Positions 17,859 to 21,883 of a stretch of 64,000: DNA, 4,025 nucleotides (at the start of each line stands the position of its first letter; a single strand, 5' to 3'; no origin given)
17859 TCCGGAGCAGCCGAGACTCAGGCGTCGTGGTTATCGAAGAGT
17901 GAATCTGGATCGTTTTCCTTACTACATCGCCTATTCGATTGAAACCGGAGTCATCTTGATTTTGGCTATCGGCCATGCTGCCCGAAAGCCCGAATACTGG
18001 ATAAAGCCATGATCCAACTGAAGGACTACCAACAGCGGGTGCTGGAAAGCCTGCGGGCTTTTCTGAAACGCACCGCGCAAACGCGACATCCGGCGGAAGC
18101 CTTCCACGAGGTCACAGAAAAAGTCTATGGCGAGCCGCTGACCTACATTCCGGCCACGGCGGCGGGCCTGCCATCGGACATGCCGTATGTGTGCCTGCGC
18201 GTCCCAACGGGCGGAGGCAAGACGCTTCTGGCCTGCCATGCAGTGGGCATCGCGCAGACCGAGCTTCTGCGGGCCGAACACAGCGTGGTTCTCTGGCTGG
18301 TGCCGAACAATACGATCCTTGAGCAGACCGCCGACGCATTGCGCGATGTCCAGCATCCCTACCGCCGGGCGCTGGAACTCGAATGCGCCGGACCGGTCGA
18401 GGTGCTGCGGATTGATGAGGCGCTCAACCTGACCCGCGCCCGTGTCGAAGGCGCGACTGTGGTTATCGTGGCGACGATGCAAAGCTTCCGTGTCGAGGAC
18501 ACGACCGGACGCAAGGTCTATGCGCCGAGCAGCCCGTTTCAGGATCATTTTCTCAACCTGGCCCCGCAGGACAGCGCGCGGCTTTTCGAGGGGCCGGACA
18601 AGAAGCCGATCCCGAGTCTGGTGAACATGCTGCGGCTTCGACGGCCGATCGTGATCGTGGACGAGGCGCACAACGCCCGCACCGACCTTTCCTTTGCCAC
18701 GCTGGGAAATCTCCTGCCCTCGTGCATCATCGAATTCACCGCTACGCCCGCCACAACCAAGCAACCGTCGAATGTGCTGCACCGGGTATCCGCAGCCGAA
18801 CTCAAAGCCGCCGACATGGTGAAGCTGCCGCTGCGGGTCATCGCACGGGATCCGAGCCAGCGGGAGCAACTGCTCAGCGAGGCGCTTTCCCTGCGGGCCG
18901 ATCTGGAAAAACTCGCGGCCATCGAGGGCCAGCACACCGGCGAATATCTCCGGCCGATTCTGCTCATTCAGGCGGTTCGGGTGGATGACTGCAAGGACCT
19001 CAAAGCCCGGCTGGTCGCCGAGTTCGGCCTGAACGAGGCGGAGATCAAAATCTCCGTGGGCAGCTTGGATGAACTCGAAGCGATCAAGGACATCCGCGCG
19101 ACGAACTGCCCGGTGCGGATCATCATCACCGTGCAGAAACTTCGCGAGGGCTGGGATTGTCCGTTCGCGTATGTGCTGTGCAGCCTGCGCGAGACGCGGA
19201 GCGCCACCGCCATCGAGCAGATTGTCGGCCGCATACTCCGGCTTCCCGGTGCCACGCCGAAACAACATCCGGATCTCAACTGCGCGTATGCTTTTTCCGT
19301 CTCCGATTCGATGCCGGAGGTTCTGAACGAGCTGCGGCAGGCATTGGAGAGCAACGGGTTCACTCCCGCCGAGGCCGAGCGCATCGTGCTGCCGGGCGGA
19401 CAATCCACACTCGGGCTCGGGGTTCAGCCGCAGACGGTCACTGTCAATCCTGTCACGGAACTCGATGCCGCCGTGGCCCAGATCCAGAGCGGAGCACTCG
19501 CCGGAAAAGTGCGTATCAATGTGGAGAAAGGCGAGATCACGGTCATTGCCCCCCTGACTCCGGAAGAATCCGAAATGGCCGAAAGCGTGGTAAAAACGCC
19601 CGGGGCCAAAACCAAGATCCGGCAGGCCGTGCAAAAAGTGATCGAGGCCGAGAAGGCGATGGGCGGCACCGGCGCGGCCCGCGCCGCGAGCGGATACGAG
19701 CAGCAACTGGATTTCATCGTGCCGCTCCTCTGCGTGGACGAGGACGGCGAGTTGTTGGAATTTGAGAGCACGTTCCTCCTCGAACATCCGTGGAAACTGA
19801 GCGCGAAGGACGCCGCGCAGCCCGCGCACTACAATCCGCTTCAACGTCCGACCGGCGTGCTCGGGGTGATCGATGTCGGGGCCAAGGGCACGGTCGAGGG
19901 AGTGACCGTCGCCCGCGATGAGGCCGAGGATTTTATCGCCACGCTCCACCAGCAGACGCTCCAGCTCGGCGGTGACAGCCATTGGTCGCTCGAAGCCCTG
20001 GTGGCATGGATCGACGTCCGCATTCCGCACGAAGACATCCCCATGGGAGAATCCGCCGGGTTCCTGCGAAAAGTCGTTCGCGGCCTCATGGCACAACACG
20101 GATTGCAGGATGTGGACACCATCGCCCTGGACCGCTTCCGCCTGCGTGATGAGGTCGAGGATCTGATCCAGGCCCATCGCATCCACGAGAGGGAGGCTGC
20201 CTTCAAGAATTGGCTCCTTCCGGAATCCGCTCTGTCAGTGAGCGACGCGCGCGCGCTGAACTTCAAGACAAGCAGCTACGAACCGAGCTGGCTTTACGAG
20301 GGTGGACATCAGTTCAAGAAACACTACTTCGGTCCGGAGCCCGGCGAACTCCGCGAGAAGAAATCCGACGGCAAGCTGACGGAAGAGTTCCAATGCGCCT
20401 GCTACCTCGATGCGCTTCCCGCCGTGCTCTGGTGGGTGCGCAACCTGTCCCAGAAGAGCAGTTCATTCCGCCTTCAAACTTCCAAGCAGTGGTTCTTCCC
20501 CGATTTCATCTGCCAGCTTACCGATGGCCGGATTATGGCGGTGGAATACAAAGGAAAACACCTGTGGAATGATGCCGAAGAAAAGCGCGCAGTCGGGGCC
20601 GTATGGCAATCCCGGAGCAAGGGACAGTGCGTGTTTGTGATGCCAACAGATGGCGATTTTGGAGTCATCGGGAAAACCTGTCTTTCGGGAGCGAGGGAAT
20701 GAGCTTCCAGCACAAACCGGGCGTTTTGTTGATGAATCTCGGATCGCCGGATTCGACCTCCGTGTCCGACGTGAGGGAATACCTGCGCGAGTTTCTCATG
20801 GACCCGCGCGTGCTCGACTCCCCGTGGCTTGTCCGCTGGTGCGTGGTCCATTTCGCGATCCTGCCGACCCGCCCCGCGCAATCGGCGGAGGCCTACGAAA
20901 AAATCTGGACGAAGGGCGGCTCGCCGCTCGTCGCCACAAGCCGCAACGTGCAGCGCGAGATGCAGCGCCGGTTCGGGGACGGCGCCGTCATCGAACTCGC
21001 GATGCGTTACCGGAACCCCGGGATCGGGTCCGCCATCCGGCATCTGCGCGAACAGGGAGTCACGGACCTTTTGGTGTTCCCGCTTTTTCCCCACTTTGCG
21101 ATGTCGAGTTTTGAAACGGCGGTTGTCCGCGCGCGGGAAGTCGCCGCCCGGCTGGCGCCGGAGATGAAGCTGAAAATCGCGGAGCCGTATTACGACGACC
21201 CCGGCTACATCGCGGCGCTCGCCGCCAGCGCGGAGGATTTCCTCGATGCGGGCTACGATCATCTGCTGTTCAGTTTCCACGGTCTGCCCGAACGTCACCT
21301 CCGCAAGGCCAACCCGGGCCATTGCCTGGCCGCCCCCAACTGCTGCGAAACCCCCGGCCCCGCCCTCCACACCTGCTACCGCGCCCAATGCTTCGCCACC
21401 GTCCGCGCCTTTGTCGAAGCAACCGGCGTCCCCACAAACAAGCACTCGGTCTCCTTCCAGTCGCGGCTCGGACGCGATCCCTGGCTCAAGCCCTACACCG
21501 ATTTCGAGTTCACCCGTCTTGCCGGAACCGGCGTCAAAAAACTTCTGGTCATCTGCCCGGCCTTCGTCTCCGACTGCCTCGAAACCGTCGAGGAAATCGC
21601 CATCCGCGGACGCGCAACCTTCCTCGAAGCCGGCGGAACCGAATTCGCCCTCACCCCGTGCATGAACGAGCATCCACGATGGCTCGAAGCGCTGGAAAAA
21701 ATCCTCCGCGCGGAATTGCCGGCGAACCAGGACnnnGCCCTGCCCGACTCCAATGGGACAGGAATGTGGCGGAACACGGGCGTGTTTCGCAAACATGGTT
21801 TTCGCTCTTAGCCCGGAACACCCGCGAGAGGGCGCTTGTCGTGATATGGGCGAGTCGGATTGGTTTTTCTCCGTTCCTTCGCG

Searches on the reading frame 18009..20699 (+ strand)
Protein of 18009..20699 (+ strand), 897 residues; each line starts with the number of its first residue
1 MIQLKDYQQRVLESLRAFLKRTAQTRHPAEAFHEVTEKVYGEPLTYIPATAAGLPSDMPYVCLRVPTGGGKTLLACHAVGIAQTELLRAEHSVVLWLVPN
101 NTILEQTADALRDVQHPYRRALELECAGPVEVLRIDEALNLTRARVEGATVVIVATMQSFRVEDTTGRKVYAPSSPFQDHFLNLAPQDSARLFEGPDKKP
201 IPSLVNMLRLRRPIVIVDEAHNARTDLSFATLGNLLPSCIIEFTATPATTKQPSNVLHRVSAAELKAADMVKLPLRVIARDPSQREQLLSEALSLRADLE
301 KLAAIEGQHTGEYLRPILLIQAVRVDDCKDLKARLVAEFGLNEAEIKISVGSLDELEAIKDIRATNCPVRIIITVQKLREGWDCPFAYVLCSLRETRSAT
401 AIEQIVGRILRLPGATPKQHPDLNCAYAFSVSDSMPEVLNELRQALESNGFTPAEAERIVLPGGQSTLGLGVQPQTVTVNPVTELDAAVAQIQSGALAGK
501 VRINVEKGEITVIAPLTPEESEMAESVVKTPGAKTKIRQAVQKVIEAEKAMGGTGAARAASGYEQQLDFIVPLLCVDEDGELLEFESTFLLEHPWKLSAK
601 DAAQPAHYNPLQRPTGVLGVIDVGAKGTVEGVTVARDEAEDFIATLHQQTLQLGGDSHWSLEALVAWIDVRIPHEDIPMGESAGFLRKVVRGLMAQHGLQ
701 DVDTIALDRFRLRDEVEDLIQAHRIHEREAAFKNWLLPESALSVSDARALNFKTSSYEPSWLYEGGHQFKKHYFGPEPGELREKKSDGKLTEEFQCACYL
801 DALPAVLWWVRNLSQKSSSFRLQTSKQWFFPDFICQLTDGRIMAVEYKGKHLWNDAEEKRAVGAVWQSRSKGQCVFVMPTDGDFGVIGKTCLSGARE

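Call 4: search_protein_families(library=padloc, proteins=[window:18009-20699:+], max_evalue=0.1)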
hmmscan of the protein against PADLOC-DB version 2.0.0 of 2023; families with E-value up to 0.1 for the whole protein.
window:18009-20699:+ (897 aa): 16 families
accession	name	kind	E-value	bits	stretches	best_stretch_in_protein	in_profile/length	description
PDLC03650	REase_III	-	9.7e-127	422.6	1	1-879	1-876/898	Type III restriction enzyme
PDLC03653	REase_III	-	9.6e-75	250.3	2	203-452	251-509/883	Type III restriction enzyme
PDLC03647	REase_III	-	2.1e-11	40.7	2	366-413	504-551/989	Type III restriction enzyme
PDLC03649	REase_III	-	5.5e-11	39.1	2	361-414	493-540/973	Type III restriction enzyme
PDLC03648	REase_III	-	6.2e-09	32.5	1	213-414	134-356/871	Type III restriction enzyme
PDLC01765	Cas3c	-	1.6e-06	25.3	1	62-128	187-247/612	-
PDLC03652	REase_III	-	0.00042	16.5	1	326-414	306-390/809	Type III restriction enzyme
PDLC01758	Cas3b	-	0.00093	15.7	1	63-115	299-349/797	-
PDLC01766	Cas3c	-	0.0036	13.5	1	62-115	550-600/1009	-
PDLC01763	Cas3b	-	0.005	13.6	1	59-114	264-316/762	-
PDLC02082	Cas3b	-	0.0052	13.2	1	58-114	246-301/734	-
PDLC04531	PDC-M23B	-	0.007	12.4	1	61-157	316-409/1060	-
PDLC01759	Cas3b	-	0.009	12.8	1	61-115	233-284/711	-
PDLC03651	REase_III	-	0.019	11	1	361-409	401-454/873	Type III restriction enzyme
PDLC03659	mREase_IV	-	0.019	10.8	1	356-413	499-554/945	Type IV methyl-directed restriction enzyme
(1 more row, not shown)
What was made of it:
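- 18009..20702 (+): Type III res (897 aa), with its own C-terminal PD..ExK motif. PADLOC REase_III, E 1e-126 (call 4).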

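Call 5: search_protein_families(library=ncbifam, proteins=[window:18009-20699:+], max_evalue=0.1)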
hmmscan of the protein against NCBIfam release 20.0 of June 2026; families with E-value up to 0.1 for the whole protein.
window:18009-20699:+ (897 aa): 4 families
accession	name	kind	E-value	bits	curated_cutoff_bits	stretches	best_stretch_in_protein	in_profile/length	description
NF012027.0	PRK15483.1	equivalog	1.5e-10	39.7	564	2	358-413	491-546/986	type III restriction-modification system endonuclease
NF046055.1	restr_BPTD_3080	equivalog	5.7e-08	31.2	800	2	795-866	865-938/970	BPTD_3080 family restriction endonuclease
NF008521.0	PRK11448.1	equivalog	0.0035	15.4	729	1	343-418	731-806/1123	type I restriction-modification system endonuclease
NF053632.1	heli_RadD_YejH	equivalog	0.0037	15.6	720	1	368-412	298-342/573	DNA repair helicase RadD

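Call 6: search_protein_families(library=pfam, proteins=[window:18009-20699:+], max_evalue=1)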
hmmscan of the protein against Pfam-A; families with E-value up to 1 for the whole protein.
window:18009-20699:+ (897 aa): 4 families
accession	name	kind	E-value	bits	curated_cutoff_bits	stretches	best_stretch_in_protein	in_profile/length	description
PF04851.21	ResIII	-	5.9e-14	52.7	22.5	1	2-248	2-163/164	Type III restriction enzyme, res subunit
PF00270.35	DEAD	-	1.8e-05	25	26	1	61-128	17-82/167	DEAD/DEAH box helicase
PF18766.7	SWI2_SNF2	-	0.00075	19.6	26.7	1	68-252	28-160/221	SWI2/SNF2 ATPase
PF23716.1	DUF7158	-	0.033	14.2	27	0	481-499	11-29/38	Family of unknown function (DUF7158)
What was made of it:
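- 18009..20702 (+): Pfam ResIII (call 6).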

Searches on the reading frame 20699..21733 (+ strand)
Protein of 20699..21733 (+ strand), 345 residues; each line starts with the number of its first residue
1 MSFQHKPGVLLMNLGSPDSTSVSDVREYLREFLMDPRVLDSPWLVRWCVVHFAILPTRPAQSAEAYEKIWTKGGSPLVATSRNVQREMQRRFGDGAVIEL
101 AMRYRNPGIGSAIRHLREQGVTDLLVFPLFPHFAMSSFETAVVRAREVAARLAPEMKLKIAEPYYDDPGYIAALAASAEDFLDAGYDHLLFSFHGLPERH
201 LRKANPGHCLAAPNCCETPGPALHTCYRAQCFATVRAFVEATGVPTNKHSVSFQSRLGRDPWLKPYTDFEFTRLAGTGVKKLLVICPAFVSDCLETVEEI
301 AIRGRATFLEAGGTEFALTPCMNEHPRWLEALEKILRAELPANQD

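Call 86: search_solved_structures(query=window:20699-21733:+, max_evalue=0.00001)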
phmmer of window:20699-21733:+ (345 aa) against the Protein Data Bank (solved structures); distinct sequences matched with E-value up to 0.00001: 29.
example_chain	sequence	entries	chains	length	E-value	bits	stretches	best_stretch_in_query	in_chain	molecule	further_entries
2po7_A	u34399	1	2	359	2.1e-14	56.5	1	6-344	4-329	Ferrochelatase, mitochondrial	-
2qd2_A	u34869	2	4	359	3.3e-13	52.6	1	6-344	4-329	Ferrochelatase | Ferrochelatase, mitochondrial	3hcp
2qd3_A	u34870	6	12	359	5e-13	52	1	6-344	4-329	Ferrochelatase | Ferrochelatase, mitochondrial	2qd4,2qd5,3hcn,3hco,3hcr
2po5_A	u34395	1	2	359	7.2e-13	51.5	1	6-344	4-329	Ferrochelatase, mitochondrial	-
4klc_A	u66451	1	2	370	8e-13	51.4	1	5-344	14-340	Ferrochelatase, mitochondrial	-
7ct7_A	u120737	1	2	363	1.1e-12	50.9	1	5-344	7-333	Ferrochelatase, mitochondrial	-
3w1w_A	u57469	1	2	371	1.2e-12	50.8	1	5-344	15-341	Ferrochelatase, mitochondrial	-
4klr_A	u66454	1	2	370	1.2e-12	50.8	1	5-344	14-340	Ferrochelatase, mitochondrial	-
3aqi_A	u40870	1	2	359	1.3e-12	50.7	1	6-344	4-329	Ferrochelatase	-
4kla_A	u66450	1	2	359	1.3e-12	50.7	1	6-344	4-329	Ferrochelatase, mitochondrial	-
1hrk_A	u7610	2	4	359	1.3e-12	50.6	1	6-344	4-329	FERROCHELATASE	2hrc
4mk4_A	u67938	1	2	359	1.4e-12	50.5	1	6-344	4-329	Ferrochelatase, mitochondrial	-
2hre_A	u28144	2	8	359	1.8e-12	50.2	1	6-344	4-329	Ferrochelatase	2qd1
7ctc_A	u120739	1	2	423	2e-12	50.1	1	5-344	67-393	Ferrochelatase, mitochondrial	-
4kmm_A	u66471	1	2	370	2.3e-12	49.8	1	5-344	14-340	Ferrochelatase, mitochondrial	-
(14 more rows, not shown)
